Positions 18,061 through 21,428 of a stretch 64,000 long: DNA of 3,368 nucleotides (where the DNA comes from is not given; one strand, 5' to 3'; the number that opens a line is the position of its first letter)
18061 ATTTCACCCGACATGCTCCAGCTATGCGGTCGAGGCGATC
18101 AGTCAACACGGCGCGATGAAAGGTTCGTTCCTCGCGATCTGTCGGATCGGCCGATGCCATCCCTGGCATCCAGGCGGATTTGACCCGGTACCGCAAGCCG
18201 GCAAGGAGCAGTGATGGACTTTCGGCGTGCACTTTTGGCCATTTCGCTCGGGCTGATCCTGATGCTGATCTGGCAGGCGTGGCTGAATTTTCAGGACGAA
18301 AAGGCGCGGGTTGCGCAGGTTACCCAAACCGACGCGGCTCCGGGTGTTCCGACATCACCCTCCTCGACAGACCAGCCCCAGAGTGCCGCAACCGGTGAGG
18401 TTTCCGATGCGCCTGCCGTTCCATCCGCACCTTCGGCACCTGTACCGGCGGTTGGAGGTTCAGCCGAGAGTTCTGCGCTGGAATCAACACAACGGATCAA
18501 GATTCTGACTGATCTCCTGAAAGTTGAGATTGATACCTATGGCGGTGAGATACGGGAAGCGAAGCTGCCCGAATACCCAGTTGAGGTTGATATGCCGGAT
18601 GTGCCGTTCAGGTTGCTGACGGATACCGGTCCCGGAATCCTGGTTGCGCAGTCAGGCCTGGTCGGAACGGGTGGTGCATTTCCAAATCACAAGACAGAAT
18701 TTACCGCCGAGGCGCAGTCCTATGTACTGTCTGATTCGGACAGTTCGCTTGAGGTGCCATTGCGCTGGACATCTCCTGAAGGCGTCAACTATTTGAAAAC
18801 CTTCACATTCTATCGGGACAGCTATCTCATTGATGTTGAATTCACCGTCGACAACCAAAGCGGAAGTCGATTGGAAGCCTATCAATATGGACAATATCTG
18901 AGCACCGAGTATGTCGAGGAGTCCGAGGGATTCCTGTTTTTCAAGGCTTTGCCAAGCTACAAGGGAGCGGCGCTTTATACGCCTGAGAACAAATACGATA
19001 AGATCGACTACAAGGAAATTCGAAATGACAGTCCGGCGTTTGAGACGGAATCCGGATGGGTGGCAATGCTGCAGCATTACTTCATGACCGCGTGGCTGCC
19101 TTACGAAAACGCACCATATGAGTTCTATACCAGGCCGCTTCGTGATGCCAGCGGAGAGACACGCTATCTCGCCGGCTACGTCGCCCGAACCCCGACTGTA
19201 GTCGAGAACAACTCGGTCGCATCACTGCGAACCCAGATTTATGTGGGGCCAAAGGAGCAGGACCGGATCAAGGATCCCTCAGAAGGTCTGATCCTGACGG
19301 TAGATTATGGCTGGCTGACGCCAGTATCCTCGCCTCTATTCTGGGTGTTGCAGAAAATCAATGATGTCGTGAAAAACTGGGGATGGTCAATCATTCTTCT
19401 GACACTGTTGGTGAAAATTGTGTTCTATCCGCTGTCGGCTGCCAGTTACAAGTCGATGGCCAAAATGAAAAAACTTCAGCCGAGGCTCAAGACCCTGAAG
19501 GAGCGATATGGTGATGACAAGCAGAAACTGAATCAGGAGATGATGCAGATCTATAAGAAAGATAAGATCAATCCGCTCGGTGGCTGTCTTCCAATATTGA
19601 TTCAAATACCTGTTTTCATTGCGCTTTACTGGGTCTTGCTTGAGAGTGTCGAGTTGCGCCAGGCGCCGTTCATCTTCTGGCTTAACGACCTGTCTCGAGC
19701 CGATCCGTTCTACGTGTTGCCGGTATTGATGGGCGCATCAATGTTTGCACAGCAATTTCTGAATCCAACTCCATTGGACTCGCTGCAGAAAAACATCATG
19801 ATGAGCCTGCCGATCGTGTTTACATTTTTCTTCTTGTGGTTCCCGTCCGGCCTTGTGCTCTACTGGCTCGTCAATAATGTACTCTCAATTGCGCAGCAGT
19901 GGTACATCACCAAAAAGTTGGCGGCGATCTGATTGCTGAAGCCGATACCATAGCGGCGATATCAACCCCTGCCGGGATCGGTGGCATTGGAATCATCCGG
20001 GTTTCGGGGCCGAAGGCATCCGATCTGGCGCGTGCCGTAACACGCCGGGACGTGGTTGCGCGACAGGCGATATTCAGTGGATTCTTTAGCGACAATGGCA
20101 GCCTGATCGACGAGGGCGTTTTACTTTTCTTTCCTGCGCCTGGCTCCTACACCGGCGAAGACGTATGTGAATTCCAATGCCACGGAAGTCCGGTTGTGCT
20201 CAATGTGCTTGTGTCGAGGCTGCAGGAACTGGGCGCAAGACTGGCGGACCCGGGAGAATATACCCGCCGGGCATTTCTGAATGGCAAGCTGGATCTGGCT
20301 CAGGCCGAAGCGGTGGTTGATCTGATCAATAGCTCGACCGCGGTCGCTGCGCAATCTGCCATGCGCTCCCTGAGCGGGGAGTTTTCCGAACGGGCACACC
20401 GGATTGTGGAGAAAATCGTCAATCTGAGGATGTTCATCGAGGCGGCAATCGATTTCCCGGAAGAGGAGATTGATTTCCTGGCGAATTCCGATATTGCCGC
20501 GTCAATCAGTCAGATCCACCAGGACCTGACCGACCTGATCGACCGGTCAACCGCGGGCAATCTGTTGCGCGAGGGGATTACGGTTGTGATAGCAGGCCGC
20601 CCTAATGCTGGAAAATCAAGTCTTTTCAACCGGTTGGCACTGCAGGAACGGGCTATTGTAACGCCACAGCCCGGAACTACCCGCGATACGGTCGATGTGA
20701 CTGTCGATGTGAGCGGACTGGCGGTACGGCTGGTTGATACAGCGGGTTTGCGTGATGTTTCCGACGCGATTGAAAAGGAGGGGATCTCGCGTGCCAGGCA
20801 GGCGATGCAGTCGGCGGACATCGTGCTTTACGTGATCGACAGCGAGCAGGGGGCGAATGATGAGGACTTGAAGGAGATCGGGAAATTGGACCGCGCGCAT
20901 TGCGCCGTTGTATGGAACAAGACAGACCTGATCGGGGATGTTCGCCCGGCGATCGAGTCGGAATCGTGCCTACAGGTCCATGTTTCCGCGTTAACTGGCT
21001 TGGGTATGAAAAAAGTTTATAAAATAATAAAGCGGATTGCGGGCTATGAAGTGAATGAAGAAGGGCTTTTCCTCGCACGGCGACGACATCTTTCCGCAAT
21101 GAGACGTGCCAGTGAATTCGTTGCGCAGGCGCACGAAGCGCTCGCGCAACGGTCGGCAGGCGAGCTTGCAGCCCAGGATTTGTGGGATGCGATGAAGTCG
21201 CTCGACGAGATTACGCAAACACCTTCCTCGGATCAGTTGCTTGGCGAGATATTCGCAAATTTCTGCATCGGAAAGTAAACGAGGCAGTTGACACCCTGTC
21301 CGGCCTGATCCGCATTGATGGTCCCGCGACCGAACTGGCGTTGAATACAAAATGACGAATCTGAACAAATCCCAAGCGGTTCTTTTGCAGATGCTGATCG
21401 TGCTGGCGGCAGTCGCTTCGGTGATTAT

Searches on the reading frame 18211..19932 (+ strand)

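Call 66: search_protein_families(library=ncbifam, proteins=[window:18211-19932:+], max_evalue=0.00001)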
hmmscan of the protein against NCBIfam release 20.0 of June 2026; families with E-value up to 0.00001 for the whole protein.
window:18211-19932:+ (573 aa): 21 families
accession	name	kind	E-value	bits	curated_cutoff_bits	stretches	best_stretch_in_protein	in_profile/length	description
NF002352.0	PRK01318.1-3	equivalog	1.6e-200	668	447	1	2-571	1-553/562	membrane protein insertase YidC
NF002351.0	PRK01318.1-1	equivalog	4.3e-169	563.7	740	1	2-570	1-534/545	membrane protein insertase YidC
NF002353.0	PRK01318.1-4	equivalog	1.2e-119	400.7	365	2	2-502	3-489/596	membrane protein insertase YidC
NF002357.0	PRK01318.2-4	equivalog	1e-100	338.1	479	1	337-571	282-517/532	membrane protein insertase YidC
TIGR03593.1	yidC_nterm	equivalog_domain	1.4e-93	314.4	58.25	1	5-387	2-362/363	membrane protein insertase YidC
NF002354.0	PRK01318.2-1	equivalog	1.3e-72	245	1094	1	252-570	230-534/548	membrane protein insertase YidC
TIGR03592.1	yidC_oxa1_cterm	subfamily_domain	1e-71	241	84.3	1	389-568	1-191/191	membrane protein insertase YidC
NF002355.0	PRK01318.2-2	equivalog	9.2e-55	186.2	891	1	6-569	4-596/602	membrane protein insertase YidC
NF002356.0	PRK01318.2-3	equivalog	9.6e-54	182.8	460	1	11-567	9-572/627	membrane protein insertase YidC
NF002803.0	PRK02944.1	equivalog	9.2e-44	149.7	377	1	368-567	36-241/255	YidC family membrane integrase SpoIIIJ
NF002168.0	PRK01001.1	equivalog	2.6e-42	145.2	670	1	371-570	557-778/795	membrane protein insertase YidC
NF002359.0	PRK01318.2-6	equivalog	1.4e-41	142.5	600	1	18-504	20-493/624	membrane protein insertase YidC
NF002358.0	PRK01318.2-5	equivalog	6.6e-41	140.7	605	1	364-570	315-539/545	membrane protein insertase YidC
NF002350.0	PRK01315.1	equivalog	5.2e-36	124.4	282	2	388-481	40-133/329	membrane protein insertase YidC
NF002734.0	PRK02654.1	equivalog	1.2e-28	100.1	324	1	379-476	16-116/384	membrane protein insertase YidC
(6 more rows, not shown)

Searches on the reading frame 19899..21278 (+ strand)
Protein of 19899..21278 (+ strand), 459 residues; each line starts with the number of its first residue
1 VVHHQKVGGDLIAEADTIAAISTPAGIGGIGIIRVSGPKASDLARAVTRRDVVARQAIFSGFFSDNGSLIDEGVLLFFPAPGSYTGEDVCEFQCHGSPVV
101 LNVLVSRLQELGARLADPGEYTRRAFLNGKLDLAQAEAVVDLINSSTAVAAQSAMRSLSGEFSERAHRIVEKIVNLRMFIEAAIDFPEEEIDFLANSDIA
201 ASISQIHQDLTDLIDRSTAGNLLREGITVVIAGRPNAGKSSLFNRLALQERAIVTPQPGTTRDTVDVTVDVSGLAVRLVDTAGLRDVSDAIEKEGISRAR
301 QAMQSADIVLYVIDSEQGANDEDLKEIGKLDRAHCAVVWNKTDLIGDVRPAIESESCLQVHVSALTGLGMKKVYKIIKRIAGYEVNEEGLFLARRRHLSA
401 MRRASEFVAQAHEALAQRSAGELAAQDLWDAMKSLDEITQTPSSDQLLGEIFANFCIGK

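Call 66: search_protein_families(library=ncbifam, proteins=[window:19899-21278:+], max_evalue=0.00001)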
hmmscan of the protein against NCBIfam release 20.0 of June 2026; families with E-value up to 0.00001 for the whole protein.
window:19899-21278:+ (459 aa): 15 families
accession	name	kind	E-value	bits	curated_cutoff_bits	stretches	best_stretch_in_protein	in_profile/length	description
NF003661.0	PRK05291.1-3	equivalog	1.9e-127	426.3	380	1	15-459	3-448/448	tRNA uridine-5-carboxymethylaminomethyl(34) synthesis GTPase MnmE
TIGR00450.1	mnmE_trmE_thdF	equivalog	5e-104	348.9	252.6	1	23-459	2-446/446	tRNA uridine-5-carboxymethylaminomethyl(34) synthesis GTPase MnmE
TIGR03594.1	GTPase_EngA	equivalog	1e-34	120.3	306.7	1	224-380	173-345/432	ribosome biogenesis GTPase Der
TIGR03918.1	GTP_HydF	equivalog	7e-26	91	325.55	1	227-387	8-173/392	[FeFe] hydrogenase H-cluster maturation GTPase HydF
TIGR00231.1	small_GTP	domain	3.6e-23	82.1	42.5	1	227-378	4-163/164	GTP-binding protein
NF000908.1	PRK00089.1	equivalog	6.3e-22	78.2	237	1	228-378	5-164/291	GTPase Era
NF002828.0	PRK03003.1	equivalog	1.3e-21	76.8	631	1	227-354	214-347/477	ribosome biogenesis GTPase Der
NF007071.0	PRK09518.1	equivalog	1.4e-20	73.4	953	1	224-343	269-390/706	bifunctional cytidylate kinase/GTPase Der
TIGR00436.1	era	equivalog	1.5e-15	57.3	116.25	1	228-344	2-119/270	GTPase Era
TIGR00437.1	feoB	equivalog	2.4e-11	43.1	315.65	1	233-316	1-83/594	ferrous iron transport protein B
TIGR03596.1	GTPase_YlqF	equivalog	7.8e-11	41.9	208.2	1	202-283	94-172/276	ribosome biogenesis GTPase YlqF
TIGR03156.1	GTP_HflX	equivalog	8.5e-10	38.1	216.75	1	199-379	159-349/351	GTPase HflX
NF008280.0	PRK11058.1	equivalog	2.8e-09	36.3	441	1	227-394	198-374/426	ribosome rescue GTPase HflX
TIGR03598.1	GTPase_YsxC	equivalog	8.3e-08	32.1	124.45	1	226-345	18-142/186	ribosome biogenesis GTP-binding protein YihA/YsxC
NF049994.1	slr1306_fam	domain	6e-06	25.1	490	0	170-344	56-205/470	slr1306 family protein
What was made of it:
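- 19899..21278 (+): mnmE, the upstream neighbour (context, not part of the machine). NCBIfam NF003661, 426 bits (call 66).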
